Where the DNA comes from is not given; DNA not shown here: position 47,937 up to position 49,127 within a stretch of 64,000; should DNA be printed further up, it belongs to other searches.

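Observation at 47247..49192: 79-bp direct repeat of the sigK 3' end brackets a 1.8-kb XRE/TM2/Ltp cassette: att-like scar of an element integrated at the 3' end of an intact sigK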

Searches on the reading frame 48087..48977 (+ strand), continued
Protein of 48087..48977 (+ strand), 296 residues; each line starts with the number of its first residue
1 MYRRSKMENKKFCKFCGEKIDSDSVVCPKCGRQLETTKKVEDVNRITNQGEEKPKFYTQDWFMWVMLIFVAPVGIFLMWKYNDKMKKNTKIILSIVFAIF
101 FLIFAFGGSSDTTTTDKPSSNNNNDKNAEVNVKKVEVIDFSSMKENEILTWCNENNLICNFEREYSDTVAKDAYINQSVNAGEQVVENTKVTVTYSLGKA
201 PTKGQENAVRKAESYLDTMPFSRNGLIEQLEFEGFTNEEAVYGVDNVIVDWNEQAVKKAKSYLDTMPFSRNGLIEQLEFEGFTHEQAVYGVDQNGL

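Call 31: find_encoding_contigs(protein=P0144, flank=7000, max_places=6)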
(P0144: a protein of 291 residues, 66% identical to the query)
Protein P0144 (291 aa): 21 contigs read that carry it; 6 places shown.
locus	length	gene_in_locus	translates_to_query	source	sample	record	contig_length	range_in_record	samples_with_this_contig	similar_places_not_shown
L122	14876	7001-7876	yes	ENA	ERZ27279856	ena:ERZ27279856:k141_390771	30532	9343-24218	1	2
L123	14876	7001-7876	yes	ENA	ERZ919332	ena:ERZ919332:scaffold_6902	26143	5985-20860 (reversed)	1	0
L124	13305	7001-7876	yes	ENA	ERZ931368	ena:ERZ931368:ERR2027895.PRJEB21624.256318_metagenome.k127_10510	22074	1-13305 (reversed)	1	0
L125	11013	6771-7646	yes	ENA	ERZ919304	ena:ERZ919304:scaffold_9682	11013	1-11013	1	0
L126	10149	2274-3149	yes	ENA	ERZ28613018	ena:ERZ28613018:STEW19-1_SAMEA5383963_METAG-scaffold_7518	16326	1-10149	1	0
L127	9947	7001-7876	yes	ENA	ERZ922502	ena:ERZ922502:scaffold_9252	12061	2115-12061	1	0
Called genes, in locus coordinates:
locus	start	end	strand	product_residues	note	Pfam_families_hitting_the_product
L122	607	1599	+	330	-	PF00579:tRNA-synt_1b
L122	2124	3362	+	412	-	PF00579:tRNA-synt_1b, PF22421:SYY_C-terminal, PF01479:S4 (weak)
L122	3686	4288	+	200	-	PF02082:Rrf2 (weak), PF08279:HTH_11, PF13280:WYL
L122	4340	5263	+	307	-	-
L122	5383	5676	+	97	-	PF04993:TfoX_N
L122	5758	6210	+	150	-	-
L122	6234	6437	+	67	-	-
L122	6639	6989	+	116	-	PF05154:TM2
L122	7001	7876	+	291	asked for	PF13240:Zn_Ribbon_1 (weak), PF03793:PASTA, PF07553:Lipoprotein_Ltp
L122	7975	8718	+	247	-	PF00583:Acetyltransf_1, PF13673:Acetyltransf_10 (weak), PF13508:Acetyltransf_7, PF14268:YoaP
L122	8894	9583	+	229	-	PF13240:Zn_Ribbon_1 (faint), PF11008:DUF2846 (weak)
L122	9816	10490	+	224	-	PF13353:Fer4_12, PF04055:Radical_SAM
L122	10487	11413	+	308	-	PF04055:Radical_SAM, PF13353:Fer4_12 (weak)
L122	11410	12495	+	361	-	PF04055:Radical_SAM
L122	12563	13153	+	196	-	PF00857:Isochorismatase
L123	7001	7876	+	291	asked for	PF13240:Zn_Ribbon_1 (weak), PF03793:PASTA, PF07553:Lipoprotein_Ltp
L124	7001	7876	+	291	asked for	PF13240:Zn_Ribbon_1 (weak), PF03793:PASTA, PF07553:Lipoprotein_Ltp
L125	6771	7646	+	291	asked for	PF13240:Zn_Ribbon_1 (weak), PF03793:PASTA, PF07553:Lipoprotein_Ltp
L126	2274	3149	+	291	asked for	PF13240:Zn_Ribbon_1 (weak), PF03793:PASTA, PF07553:Lipoprotein_Ltp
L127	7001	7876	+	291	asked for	PF13240:Zn_Ribbon_1 (weak), PF03793:PASTA, PF07553:Lipoprotein_Ltp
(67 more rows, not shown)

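Call 32: find_encoding_contigs(protein=P0138, flank=7000, max_places=4)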
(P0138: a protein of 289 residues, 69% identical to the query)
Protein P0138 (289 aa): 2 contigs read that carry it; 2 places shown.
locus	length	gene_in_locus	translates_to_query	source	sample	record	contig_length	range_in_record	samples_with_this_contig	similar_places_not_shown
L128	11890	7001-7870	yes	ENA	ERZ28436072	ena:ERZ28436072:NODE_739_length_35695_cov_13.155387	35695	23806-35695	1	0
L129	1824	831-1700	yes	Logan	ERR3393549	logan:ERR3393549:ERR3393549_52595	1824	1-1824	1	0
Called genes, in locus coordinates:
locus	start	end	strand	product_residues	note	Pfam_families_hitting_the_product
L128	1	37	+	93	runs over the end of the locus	PF00886:Ribosomal_S16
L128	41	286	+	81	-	PF13083:KH_KhpA-B, PF07650:KH_2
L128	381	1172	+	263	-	PF01148:CTP_transf_1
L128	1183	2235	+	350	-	PF02163:Peptidase_M50, PF00595:PDZ, PF13180:PDZ_2 (faint), PF17820:PDZ_6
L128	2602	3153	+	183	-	PF00300:His_Phos_1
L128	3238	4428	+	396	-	PF01522:Polysacc_deac_1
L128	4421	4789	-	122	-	-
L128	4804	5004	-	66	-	-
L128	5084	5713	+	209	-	PF06541:ABC_trans_CmpB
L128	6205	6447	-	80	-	PF12844:HTH_19, PF13560:HTH_31 (weak), PF01381:HTH_3, PF13443:HTH_26 (weak)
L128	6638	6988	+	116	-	PF13240:Zn_Ribbon_1 (faint), PF13248:Zn_ribbon_3 (faint), PF05154:TM2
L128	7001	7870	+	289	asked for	PF03793:PASTA (weak), PF07553:Lipoprotein_Ltp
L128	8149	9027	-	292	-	PF01297:ZnuA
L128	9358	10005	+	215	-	PF14622:Ribonucleas_3_3, PF00636:Ribonuclease_3, PF00035:dsrm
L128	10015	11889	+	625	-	?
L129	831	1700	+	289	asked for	PF03793:PASTA (weak), PF07553:Lipoprotein_Ltp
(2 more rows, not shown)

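Call 46: find_related_loci(query=A2, collection=metagenome_contigs, flank=6000)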
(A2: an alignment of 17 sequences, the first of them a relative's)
Query A2 (290 aa) in metagenome_contigs; peptide patterns used: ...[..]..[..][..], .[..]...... (x = any residue, [..] = any of these).
600 stretches matched a pattern (row limit reached: there are more); 96 encode a relative of the query (tblastn E <= 1e-3); the best 80 are kept; 80 distinct loci.
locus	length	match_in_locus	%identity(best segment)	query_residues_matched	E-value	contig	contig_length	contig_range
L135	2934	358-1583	66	3-290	4e-134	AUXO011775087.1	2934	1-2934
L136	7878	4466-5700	60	3-287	4e-103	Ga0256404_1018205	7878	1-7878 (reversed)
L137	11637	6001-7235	59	3-287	3e-101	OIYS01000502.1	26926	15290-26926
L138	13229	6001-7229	57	1-286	6e-100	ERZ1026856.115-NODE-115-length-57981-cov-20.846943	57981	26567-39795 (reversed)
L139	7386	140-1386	52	1-287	9e-93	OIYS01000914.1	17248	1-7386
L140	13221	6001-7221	50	1-287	5e-90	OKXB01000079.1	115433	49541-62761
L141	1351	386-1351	50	1-206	9e-71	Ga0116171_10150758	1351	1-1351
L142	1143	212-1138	46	1-193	3e-52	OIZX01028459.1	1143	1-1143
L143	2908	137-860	44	6-287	7e-38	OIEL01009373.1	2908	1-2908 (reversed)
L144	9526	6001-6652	40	5-286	2e-36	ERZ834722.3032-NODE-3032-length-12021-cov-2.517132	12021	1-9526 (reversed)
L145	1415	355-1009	39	5-287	1e-36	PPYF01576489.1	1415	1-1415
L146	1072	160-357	55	37-103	3e-20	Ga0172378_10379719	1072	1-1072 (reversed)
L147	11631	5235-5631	43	5-286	2e-17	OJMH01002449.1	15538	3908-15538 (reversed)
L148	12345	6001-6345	36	49-173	3e-16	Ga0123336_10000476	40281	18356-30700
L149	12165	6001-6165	55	49-104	6e-15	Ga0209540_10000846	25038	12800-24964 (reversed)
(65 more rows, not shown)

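Call 47: find_encoding_contigs(protein=P0124, flank=6000, max_places=8)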
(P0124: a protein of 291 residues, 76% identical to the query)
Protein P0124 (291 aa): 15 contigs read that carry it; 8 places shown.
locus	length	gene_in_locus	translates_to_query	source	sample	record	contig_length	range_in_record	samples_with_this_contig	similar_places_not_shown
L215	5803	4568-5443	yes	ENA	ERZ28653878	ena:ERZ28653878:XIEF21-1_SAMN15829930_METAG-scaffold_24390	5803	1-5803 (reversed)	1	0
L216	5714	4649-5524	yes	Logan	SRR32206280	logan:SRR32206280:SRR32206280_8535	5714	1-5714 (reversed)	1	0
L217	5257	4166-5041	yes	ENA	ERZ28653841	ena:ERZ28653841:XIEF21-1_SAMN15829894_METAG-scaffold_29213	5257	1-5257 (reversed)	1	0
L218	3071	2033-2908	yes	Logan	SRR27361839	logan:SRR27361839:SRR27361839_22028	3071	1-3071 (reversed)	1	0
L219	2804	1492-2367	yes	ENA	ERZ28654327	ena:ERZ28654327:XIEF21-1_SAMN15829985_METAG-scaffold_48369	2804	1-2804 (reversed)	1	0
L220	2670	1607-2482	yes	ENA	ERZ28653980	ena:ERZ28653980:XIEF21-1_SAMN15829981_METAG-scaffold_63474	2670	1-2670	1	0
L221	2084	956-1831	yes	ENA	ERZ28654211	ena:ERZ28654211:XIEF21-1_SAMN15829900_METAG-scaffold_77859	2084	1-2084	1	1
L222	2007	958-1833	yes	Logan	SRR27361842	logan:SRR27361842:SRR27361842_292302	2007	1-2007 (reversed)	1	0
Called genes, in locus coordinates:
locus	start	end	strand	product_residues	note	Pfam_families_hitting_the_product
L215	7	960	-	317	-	PF03796:DnaB_C (weak), PF13481:AAA_25, PF06745:ATPase (weak)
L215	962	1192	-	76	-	-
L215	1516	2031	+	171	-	PF12844:HTH_19, PF13560:HTH_31, PF01381:HTH_3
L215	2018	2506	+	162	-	-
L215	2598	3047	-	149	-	PF12844:HTH_19, PF13560:HTH_31 (faint), PF01381:HTH_3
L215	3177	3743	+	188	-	-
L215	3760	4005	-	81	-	PF12844:HTH_19, PF01381:HTH_3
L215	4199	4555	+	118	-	PF13248:Zn_ribbon_3 (faint), PF05154:TM2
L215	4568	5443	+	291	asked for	PF13240:Zn_Ribbon_1 (weak), PF03793:PASTA (weak), PF07553:Lipoprotein_Ltp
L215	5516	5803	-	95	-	?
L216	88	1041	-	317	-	PF03796:DnaB_C (weak), PF13481:AAA_25, PF06745:ATPase (weak)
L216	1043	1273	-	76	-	-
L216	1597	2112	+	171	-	PF12844:HTH_19, PF13560:HTH_31, PF01381:HTH_3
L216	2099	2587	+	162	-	-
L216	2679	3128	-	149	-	PF12844:HTH_19, PF13560:HTH_31 (faint), PF01381:HTH_3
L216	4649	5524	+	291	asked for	PF13240:Zn_Ribbon_1 (weak), PF03793:PASTA (weak), PF07553:Lipoprotein_Ltp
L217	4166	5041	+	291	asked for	PF13240:Zn_Ribbon_1 (weak), PF03793:PASTA (weak), PF07553:Lipoprotein_Ltp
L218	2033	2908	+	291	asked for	PF13240:Zn_Ribbon_1 (weak), PF03793:PASTA (weak), PF07553:Lipoprotein_Ltp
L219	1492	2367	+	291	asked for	PF13240:Zn_Ribbon_1 (weak), PF03793:PASTA (weak), PF07553:Lipoprotein_Ltp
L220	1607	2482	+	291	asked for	PF13240:Zn_Ribbon_1 (weak), PF03793:PASTA (weak), PF07553:Lipoprotein_Ltp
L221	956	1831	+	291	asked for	PF13240:Zn_Ribbon_1 (weak), PF03793:PASTA (weak), PF07553:Lipoprotein_Ltp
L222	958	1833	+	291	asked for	PF13240:Zn_Ribbon_1 (weak), PF03793:PASTA (weak), PF07553:Lipoprotein_Ltp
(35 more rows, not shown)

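Call 49: find_homologous_proteins(query=L128:5084-5713:+, max_evalue=1e-60)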
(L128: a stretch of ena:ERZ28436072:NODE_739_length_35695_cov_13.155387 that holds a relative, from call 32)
Query L128:5084-5713:+ (209 aa): 21 proteins with E <= 1e-60 among 162 candidates.
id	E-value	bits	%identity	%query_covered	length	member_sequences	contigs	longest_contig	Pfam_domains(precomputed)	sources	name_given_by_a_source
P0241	2.2e-133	461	100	100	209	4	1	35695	PF06541.17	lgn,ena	-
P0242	7.2e-118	410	89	100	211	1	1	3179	PF06541.17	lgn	-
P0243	2.0e-113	396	84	100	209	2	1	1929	PF06541.17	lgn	-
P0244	6.2e-105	368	77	100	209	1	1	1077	PF06541.17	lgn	-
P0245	1.8e-104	366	77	100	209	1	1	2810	PF06541.17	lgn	-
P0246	3.3e-104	366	77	100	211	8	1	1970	PF06541.17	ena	-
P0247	4.9e-104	365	77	100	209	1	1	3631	PF06541.17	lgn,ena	-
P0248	4.0e-103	362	75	100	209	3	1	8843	PF06541.17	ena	-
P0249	9.6e-103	361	75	100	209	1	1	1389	PF06541.17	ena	-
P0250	1.5e-101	357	75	100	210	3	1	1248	PF06541.17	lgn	-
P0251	1.4e-99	350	73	100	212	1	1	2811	PF06541.17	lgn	-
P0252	3.7e-99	349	74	100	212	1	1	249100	PF06541.17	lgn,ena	-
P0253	5.4e-98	345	73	100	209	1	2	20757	PF06541.17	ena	-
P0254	3.4e-86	307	65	100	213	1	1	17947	PF06541.17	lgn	-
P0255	5.1e-85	303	63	100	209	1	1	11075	PF06541.17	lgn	-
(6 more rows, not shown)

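Call 50: find_encoding_contigs(protein=P0242, flank=6000, max_places=5)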
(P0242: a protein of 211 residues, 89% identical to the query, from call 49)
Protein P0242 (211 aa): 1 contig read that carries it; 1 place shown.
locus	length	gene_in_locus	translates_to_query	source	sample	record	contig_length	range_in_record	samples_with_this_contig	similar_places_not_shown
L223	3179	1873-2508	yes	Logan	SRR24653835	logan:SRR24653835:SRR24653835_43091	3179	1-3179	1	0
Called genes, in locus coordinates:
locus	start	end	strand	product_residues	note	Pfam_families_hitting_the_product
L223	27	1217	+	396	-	PF01522:Polysacc_deac_1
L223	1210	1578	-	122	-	-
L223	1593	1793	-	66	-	-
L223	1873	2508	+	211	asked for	PF06541:ABC_trans_CmpB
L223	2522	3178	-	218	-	?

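Call 78: search_protein_families(library=pfam, proteins=[L044:1409-2809:-, L044:2942-3820:-, L044:3810-4424:-, L044:4762-6396:-, L044:7246-8400:+, L044:8409-9173:+, L044:11577-12374:+, L044:12641-13468:+, L044:15696-17285:-], max_evalue=0.0001)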
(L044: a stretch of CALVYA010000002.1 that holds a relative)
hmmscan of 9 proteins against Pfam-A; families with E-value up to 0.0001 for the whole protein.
L044:1409-2809:- (466 aa): 3 families
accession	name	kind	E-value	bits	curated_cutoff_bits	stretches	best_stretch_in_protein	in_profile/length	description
PF07508.19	Recombinase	-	9.3e-24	84.1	21.1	1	189-293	2-101/102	Recombinase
PF00239.26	Resolvase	-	1e-20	74.8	23.3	1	13-163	3-143/145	Resolvase, N terminal domain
PF13408.12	Zn_ribbon_recom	-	1.7e-13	51.2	25.3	1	304-362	1-58/58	Recombinase zinc beta ribbon domain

L044:2942-3820:- (292 aa): 0 families

L044:3810-4424:- (204 aa): 1 family
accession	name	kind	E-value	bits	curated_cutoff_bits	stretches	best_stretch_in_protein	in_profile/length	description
PF01553.26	Acyltransferase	-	4.2e-30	104.7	23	1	27-149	3-131/132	Acyltransferase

L044:4762-6396:- (544 aa): 3 families
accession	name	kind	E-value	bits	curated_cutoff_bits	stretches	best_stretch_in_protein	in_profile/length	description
PF07508.19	Recombinase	-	4.2e-26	91.6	21.1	1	201-320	1-102/102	Recombinase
PF00239.26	Resolvase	-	1.9e-19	70.6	23.3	1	25-177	3-144/145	Resolvase, N terminal domain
PF13408.12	Zn_ribbon_recom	-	1.1e-10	42.1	25.3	1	331-390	1-58/58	Recombinase zinc beta ribbon domain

L044:7246-8400:+ (384 aa): 0 families

L044:8409-9173:+ (254 aa): 0 families

L044:11577-12374:+ (265 aa): 0 families

L044:12641-13468:+ (275 aa): 3 families
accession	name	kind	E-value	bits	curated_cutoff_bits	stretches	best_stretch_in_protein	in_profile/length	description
PF03796.21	DnaB_C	-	9.9e-44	150.1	27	1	20-273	2-254/255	DnaB-like helicase C terminal domain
PF13481.12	AAA_25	-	1.1e-08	35.3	27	1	19-197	14-188/195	AAA domain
PF06745.19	ATPase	-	4e-07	30.1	26.6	1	21-219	2-186/231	KaiC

L044:15696-17285:- (529 aa): 2 families
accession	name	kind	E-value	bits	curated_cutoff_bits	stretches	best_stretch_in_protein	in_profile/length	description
PF00239.26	Resolvase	-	7.6e-33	114.1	23.3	1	25-171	3-144/145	Resolvase, N terminal domain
PF07508.19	Recombinase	-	5.9e-24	84.7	21.1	1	195-300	2-99/102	Recombinase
